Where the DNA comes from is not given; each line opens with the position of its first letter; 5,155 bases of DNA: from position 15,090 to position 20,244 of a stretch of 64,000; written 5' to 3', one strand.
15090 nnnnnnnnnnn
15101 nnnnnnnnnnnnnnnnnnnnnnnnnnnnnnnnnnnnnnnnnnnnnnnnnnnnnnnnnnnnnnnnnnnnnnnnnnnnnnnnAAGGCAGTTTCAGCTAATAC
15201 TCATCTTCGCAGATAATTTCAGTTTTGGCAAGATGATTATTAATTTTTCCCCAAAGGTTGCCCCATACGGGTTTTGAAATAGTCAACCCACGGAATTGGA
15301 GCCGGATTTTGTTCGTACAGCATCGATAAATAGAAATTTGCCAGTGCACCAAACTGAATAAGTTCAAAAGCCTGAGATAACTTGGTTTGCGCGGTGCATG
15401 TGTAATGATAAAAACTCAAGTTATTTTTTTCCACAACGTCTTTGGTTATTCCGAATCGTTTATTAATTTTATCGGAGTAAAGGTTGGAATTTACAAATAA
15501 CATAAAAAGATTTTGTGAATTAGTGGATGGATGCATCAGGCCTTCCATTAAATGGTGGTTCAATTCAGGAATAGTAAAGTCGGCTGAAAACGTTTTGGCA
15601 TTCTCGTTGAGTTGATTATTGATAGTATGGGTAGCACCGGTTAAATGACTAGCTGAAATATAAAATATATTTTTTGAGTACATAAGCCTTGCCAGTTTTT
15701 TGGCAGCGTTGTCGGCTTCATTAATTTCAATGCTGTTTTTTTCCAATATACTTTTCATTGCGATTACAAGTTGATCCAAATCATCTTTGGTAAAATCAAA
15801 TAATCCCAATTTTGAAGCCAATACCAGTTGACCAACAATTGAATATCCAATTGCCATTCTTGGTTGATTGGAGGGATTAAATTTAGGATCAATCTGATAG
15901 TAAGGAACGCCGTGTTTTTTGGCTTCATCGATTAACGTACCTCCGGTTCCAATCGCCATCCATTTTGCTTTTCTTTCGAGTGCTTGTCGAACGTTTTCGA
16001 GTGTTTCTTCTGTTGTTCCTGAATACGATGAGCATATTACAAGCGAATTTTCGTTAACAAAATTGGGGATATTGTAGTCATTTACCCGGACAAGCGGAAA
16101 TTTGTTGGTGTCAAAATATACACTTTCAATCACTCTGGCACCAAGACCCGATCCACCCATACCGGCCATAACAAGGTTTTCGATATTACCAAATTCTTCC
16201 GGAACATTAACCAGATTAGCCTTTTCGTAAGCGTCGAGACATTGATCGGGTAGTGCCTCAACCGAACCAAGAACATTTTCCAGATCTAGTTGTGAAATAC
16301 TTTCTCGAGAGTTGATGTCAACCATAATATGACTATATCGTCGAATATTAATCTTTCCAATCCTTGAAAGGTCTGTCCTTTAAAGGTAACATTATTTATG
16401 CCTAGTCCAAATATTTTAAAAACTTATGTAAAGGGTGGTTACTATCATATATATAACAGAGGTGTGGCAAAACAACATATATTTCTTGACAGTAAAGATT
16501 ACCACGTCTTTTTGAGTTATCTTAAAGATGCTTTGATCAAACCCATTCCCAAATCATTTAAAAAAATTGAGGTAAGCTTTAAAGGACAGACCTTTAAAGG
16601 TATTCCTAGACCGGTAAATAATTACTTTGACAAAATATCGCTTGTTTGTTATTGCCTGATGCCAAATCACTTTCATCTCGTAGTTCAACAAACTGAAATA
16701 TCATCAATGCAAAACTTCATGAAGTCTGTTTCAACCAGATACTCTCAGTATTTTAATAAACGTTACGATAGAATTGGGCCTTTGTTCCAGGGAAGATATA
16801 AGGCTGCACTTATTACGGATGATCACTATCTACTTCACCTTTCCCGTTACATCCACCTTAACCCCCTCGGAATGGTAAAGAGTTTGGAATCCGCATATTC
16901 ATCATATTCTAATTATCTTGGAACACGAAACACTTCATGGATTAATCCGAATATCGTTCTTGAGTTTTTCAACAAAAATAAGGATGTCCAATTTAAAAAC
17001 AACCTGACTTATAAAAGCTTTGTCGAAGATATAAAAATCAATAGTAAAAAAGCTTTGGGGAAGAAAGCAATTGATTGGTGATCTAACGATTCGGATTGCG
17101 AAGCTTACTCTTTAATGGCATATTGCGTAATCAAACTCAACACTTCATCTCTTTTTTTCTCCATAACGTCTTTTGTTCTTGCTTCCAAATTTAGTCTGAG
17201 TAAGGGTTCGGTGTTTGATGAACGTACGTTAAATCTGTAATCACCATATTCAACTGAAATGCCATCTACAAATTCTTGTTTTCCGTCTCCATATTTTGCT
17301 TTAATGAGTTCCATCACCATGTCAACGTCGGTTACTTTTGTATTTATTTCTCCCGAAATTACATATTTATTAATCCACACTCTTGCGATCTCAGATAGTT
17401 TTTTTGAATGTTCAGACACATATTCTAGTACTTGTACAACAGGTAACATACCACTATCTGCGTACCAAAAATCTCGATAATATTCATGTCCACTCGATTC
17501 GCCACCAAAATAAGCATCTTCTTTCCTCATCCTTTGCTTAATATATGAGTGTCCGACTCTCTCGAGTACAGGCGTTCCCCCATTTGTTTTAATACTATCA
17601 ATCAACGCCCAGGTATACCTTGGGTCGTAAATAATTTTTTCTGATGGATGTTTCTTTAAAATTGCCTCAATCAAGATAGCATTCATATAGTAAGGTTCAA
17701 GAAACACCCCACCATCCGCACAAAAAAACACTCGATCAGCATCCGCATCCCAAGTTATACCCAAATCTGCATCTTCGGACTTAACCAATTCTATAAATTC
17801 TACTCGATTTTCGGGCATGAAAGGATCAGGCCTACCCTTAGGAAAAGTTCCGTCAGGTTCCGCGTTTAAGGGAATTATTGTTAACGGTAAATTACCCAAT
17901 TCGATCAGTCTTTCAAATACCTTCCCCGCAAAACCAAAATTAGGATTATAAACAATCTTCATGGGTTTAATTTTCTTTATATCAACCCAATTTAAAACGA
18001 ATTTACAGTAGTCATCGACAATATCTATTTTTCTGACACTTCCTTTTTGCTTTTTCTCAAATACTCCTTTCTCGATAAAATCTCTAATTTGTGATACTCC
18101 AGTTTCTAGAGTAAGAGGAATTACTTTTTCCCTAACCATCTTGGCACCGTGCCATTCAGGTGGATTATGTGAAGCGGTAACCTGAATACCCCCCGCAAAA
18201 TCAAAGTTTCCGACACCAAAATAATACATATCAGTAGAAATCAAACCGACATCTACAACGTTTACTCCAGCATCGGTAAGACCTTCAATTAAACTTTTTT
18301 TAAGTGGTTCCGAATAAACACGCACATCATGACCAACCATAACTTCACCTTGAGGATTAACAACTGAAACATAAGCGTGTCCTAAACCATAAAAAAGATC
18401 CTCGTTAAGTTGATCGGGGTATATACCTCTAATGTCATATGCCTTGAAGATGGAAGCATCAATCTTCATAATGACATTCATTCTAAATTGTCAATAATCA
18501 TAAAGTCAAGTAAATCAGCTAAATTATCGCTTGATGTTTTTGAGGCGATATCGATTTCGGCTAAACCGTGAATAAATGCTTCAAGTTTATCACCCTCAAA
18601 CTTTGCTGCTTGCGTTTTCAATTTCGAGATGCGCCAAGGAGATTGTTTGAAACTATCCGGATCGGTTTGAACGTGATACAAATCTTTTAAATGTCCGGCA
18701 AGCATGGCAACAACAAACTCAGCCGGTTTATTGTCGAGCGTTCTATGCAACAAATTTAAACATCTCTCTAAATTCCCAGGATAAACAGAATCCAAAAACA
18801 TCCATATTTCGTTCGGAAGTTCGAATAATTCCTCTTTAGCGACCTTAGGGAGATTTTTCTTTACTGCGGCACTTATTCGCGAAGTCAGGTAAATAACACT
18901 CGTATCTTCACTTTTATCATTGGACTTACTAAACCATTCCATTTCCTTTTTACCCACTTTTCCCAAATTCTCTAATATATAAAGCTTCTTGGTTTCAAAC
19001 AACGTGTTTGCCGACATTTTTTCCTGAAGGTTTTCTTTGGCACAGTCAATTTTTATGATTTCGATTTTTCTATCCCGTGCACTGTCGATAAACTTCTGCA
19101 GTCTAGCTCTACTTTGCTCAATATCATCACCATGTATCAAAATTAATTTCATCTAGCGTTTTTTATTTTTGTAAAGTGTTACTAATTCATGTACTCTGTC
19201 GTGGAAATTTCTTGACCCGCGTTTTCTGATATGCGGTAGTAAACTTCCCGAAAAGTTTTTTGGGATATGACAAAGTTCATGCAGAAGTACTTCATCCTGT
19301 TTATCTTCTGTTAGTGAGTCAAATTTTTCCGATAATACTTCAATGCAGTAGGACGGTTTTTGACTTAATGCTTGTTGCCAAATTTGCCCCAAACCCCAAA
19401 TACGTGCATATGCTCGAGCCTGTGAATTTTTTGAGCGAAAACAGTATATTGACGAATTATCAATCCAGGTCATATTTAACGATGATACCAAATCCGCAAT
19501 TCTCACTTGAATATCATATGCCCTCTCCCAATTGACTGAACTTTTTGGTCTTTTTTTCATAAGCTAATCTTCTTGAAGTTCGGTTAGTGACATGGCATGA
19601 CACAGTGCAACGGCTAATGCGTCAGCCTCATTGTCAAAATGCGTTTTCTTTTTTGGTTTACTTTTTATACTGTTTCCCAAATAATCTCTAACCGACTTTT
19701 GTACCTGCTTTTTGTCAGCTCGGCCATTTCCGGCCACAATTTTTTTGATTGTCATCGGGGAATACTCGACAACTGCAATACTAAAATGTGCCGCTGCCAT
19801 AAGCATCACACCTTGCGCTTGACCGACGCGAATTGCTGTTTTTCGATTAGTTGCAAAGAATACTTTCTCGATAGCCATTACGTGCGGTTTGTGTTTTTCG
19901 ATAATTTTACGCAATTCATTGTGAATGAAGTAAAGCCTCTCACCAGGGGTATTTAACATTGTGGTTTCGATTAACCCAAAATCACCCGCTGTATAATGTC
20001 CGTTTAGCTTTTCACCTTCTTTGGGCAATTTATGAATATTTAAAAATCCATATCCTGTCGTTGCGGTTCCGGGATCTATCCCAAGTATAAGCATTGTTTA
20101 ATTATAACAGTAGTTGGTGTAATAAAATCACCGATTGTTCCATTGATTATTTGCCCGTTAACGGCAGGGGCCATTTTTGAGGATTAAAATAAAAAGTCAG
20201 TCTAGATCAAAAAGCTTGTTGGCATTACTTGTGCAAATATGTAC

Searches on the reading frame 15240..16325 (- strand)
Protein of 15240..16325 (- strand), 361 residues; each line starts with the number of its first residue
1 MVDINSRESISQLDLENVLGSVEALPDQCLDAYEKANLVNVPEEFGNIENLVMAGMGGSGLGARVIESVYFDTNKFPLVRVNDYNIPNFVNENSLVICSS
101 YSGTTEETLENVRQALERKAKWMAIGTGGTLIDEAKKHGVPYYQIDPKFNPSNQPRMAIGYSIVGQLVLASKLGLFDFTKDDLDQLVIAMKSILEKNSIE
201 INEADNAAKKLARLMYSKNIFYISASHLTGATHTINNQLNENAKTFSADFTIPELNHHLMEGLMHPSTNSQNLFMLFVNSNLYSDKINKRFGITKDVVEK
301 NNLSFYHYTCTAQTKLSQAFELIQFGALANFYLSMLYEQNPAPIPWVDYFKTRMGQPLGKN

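Call 56: search_protein_families(library=pfam, proteins=[window:15240-16325:-], max_evalue=0.0001)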
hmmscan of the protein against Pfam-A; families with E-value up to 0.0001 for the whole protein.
window:15240-16325:- (361 aa): 1 family
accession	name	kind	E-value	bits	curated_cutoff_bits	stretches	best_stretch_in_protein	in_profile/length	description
PF10432.14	bact-PGI_C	-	8.4e-25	87.9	24.5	1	205-354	2-151/151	Bacterial phospho-glucose isomerase C-terminal SIS domain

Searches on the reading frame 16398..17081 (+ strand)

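Call 56: search_protein_families(library=pfam, proteins=[window:16398-17081:+], max_evalue=0.0001)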
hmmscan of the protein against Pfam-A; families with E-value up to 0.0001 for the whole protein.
window:16398-17081:+ (227 aa): 1 family
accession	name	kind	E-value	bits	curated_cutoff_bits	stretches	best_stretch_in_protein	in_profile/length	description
PF01797.21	Y1_Tnp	-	4.9e-09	36.8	23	1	79-153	40-119/121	Transposase IS200 like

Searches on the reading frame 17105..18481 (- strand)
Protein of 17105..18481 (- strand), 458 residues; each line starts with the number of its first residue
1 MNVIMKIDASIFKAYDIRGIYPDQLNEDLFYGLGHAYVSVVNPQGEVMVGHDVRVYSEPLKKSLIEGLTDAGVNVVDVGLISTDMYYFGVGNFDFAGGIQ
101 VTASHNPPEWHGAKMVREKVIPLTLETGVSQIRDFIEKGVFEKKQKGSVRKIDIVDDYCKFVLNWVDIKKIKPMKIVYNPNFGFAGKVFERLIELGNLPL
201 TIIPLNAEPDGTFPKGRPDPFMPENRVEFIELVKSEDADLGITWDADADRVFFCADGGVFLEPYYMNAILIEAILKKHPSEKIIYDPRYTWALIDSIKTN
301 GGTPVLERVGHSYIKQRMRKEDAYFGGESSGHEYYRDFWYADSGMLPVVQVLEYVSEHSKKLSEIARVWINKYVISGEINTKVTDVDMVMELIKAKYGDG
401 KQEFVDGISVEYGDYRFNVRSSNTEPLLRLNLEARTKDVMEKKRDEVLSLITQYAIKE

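Call 57: search_protein_families(library=pfam, proteins=[window:17105-18481:-], max_evalue=0.0001)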
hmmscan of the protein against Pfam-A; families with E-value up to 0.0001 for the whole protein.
window:17105-18481:- (458 aa): 4 families
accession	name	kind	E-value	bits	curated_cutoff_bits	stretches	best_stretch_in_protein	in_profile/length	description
PF02878.22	PGM_PMM_I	-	3.1e-32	111.6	22.5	1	11-139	3-134/138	Phosphoglucomutase/phosphomannomutase, alpha/beta/alpha domain I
PF02880.22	PGM_PMM_III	-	1.3e-22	80.5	20.7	1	264-368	3-110/115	Phosphoglucomutase/phosphomannomutase, alpha/beta/alpha domain III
PF02879.22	PGM_PMM_II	-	4.1e-20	72.7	29.3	1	156-255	1-100/103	Phosphoglucomutase/phosphomannomutase, alpha/beta/alpha domain II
PF00408.26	PGM_PMM_IV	-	5.4e-10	39.6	23.1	1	378-448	1-66/68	Phosphoglucomutase/phosphomannomutase, C-terminal domain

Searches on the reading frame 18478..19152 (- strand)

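Call 57: search_protein_families(library=pfam, proteins=[window:18478-19152:-], max_evalue=0.0001)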
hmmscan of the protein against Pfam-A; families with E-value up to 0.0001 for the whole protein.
window:18478-19152:- (224 aa): 1 family
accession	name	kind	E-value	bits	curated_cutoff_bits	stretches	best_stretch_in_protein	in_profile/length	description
PF21694.2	DNA_pol3_delta_C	-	5.8e-07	30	27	1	117-220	5-119/121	DNA polymerase III delta subunit, C-terminal domain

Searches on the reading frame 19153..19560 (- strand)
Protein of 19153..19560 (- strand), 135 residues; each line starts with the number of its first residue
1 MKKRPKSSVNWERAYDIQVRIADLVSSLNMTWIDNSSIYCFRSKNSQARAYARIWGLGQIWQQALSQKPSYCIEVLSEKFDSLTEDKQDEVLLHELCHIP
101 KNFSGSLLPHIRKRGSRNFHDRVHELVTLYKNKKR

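Call 57: search_protein_families(library=pfam, proteins=[window:19153-19560:-], max_evalue=0.0001)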
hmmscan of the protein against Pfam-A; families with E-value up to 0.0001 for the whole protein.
window:19153-19560:- (135 aa): 1 family
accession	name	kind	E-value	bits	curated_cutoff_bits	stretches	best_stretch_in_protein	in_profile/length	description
PF18894.6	PhageMetallopep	-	1.9e-21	77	23.7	1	10-119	2-115/134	Putative phage metallopeptidase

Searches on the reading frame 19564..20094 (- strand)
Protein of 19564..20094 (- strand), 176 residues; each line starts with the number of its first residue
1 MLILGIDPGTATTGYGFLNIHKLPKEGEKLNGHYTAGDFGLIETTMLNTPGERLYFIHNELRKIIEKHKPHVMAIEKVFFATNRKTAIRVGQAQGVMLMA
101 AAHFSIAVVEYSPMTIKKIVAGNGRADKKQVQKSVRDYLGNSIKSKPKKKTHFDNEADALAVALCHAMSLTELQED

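Call 57: search_protein_families(library=pfam, proteins=[window:19564-20094:-], max_evalue=0.0001)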
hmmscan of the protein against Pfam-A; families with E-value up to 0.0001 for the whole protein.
window:19564-20094:- (176 aa): 1 family
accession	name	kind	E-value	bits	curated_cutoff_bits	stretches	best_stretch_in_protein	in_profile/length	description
PF02075.23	RuvC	-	5.9e-36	124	22.2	1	3-166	1-148/148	Crossover junction endodeoxyribonuclease RuvC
